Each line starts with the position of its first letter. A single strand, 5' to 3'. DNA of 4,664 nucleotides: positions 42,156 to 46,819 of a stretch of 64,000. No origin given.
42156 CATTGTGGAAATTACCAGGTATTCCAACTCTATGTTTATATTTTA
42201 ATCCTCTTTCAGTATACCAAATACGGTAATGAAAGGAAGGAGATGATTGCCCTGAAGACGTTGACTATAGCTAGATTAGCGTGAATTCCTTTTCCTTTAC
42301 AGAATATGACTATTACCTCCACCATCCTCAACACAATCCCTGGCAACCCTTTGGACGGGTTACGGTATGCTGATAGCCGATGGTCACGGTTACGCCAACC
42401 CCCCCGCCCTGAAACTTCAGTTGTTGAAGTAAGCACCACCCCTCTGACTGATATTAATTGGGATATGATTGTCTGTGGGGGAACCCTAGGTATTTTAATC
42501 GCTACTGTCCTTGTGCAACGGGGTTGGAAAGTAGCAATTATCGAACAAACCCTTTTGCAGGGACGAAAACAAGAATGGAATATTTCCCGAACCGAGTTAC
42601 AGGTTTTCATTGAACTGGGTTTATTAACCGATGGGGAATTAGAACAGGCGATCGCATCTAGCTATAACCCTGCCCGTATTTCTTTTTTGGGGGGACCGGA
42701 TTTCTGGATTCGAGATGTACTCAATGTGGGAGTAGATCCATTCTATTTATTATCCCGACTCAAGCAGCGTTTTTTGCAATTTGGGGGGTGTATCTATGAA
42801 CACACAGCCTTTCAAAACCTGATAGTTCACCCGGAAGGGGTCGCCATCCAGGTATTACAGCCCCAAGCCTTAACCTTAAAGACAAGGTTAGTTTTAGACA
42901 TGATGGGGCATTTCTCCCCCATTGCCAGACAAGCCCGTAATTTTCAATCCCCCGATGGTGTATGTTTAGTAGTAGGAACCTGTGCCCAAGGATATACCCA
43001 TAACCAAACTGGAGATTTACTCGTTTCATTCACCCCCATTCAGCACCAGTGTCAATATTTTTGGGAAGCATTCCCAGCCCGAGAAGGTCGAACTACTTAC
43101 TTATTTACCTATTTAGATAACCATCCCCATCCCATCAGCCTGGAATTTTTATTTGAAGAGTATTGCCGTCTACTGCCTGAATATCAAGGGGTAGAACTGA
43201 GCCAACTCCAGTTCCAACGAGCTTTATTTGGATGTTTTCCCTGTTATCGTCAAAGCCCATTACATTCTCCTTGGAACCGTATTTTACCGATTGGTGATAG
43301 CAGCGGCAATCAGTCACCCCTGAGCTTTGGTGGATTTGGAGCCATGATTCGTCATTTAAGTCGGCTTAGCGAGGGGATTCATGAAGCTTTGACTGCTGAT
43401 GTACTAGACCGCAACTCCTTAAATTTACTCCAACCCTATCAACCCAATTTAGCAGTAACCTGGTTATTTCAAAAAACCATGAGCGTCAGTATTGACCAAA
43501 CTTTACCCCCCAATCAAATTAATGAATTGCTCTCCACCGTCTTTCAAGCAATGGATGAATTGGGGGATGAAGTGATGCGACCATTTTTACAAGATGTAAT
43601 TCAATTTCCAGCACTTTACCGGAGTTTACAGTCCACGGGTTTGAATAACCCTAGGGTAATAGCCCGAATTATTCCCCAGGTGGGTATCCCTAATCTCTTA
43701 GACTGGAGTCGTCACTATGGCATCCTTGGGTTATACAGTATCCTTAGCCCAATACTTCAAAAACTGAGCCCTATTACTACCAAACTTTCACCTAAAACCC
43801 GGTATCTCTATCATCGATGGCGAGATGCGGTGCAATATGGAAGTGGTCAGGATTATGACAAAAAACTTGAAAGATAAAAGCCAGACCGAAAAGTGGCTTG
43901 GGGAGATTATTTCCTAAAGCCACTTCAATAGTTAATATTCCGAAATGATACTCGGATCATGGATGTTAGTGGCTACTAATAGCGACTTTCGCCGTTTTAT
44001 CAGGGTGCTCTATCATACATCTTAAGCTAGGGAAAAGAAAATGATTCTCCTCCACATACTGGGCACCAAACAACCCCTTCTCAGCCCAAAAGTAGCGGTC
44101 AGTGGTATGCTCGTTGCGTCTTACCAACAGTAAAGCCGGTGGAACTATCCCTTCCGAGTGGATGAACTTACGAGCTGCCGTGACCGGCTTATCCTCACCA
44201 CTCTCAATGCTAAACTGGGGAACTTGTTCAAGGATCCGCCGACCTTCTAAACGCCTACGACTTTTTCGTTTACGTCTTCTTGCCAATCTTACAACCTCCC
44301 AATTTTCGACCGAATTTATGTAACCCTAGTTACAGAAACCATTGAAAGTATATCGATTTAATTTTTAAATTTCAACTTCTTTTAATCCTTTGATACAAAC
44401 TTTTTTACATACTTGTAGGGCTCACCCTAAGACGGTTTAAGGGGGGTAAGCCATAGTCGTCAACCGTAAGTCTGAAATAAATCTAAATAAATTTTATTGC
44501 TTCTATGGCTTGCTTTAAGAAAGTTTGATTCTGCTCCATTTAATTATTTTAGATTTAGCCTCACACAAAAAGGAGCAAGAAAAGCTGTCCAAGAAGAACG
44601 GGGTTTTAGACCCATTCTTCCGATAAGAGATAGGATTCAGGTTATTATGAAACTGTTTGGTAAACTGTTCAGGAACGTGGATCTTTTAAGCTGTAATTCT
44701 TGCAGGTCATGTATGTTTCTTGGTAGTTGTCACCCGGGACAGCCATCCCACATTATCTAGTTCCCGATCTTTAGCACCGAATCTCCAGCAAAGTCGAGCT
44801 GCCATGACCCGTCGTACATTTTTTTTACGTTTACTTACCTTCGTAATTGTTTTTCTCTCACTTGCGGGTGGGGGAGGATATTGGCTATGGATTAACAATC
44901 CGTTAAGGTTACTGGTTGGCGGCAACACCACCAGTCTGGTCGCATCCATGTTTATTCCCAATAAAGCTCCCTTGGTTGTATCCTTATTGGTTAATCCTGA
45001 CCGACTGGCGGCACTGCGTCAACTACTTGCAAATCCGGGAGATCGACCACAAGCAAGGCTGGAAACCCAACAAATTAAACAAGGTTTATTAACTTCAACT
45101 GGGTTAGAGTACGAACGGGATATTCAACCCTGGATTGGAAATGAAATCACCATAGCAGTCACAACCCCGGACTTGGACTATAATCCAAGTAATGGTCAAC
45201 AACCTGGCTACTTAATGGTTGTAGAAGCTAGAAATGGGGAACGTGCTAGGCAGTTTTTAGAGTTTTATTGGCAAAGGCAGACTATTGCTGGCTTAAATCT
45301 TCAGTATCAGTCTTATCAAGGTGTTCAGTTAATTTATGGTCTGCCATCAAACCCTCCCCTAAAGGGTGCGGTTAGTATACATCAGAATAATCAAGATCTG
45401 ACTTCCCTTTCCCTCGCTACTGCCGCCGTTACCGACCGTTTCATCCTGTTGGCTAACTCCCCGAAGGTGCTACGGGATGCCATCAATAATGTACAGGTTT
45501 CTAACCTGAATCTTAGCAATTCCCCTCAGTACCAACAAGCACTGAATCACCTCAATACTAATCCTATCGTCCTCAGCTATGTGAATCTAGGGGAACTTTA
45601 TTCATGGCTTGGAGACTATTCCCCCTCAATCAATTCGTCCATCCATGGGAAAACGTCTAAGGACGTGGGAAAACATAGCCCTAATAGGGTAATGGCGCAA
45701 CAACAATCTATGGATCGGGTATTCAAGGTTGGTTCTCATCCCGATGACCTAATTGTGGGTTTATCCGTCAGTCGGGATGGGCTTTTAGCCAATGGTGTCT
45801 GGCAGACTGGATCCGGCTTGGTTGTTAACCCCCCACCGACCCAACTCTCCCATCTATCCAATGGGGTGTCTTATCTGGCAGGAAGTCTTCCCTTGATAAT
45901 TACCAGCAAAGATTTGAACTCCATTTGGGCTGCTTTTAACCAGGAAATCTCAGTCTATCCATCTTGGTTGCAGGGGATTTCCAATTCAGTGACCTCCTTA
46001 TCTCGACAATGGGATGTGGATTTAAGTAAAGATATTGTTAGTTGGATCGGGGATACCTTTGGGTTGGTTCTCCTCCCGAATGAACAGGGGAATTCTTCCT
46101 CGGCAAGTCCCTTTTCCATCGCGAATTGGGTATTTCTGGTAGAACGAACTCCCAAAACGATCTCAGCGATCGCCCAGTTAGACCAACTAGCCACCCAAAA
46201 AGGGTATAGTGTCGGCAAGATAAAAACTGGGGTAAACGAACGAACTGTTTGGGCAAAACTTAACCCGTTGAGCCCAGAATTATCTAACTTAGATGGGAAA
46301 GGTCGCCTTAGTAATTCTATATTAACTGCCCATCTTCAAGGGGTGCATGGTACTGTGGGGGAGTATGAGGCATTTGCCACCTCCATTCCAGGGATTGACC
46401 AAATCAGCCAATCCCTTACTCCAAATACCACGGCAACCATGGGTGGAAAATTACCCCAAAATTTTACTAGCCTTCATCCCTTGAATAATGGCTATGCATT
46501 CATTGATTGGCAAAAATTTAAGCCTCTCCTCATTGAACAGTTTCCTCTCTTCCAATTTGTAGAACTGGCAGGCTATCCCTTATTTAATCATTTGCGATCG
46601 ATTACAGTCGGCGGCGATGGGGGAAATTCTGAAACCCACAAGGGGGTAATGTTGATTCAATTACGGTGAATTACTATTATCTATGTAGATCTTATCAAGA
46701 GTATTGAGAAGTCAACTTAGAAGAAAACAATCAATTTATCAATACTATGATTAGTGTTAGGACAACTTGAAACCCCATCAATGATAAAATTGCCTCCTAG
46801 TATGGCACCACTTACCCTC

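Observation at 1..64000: At least about 18 conserved genes are interrupted exactly at homopolymer runs, most likely systematic indel error rather than pseudogenisation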

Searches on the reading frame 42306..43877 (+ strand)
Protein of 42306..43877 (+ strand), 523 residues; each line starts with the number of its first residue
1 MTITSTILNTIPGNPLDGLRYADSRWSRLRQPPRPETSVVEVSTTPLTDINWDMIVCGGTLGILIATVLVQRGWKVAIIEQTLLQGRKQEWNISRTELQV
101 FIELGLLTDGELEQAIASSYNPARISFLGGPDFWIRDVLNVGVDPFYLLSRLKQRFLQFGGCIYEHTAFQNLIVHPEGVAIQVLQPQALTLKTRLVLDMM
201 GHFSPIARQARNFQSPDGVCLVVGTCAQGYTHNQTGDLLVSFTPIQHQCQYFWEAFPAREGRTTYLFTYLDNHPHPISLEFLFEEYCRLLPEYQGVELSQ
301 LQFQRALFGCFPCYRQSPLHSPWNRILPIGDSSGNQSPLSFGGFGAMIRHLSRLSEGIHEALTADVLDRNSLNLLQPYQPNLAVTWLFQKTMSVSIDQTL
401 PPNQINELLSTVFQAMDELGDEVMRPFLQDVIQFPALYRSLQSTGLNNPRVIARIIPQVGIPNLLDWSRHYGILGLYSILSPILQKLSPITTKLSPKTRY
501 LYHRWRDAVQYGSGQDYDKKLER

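Call 17: find_related_loci(query=window:42306-43877:+, collection=metagenome_contigs, flank=10000)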
Query window:42306-43877:+ (523 aa) in metagenome_contigs; peptide patterns used: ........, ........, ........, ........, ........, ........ (x = any residue, [..] = any of these).
146 stretches matched a pattern; 72 encode a relative of the query (tblastn E <= 1e-3); 72 distinct loci.
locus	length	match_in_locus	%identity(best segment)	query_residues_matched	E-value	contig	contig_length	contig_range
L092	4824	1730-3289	98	1-520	0e+0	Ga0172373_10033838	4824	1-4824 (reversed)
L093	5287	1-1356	98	69-520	0e+0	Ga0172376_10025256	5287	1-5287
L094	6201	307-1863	63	1-517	0e+0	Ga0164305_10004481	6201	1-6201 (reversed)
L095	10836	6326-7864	62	1-517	0e+0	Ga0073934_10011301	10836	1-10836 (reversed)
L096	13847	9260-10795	61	1-517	0e+0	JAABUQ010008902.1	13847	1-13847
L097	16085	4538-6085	62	1-517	0e+0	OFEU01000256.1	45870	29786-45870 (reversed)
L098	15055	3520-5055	60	1-518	0e+0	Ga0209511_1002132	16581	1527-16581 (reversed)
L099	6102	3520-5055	60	1-518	0e+0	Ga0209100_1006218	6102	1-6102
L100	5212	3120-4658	61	1-517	0e+0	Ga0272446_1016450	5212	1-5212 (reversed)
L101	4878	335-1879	61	1-517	0e+0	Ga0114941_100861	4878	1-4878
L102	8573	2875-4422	61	1-520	0e+0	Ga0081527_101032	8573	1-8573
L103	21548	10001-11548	61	1-520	0e+0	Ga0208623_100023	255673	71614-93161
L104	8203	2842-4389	61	1-520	0e+0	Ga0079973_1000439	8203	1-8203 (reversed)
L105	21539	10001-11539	61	1-516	0e+0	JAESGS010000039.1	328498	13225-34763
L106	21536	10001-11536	58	4-521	0e+0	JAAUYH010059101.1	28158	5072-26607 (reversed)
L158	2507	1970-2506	96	1-179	3e-114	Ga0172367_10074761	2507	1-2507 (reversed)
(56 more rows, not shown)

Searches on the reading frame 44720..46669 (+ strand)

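Call 38: search_protein_families(library=pfam, proteins=[window:44720-46669:+], max_evalue=0.01)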
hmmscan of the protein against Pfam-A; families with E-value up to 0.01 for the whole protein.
window:44720-46669:+ (649 aa): 1 family
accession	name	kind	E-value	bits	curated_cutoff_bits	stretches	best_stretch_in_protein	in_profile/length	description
PF11832.13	DUF3352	-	8.4e-120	401.3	26.8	1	40-648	3-536/536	Protein of unknown function (DUF3352)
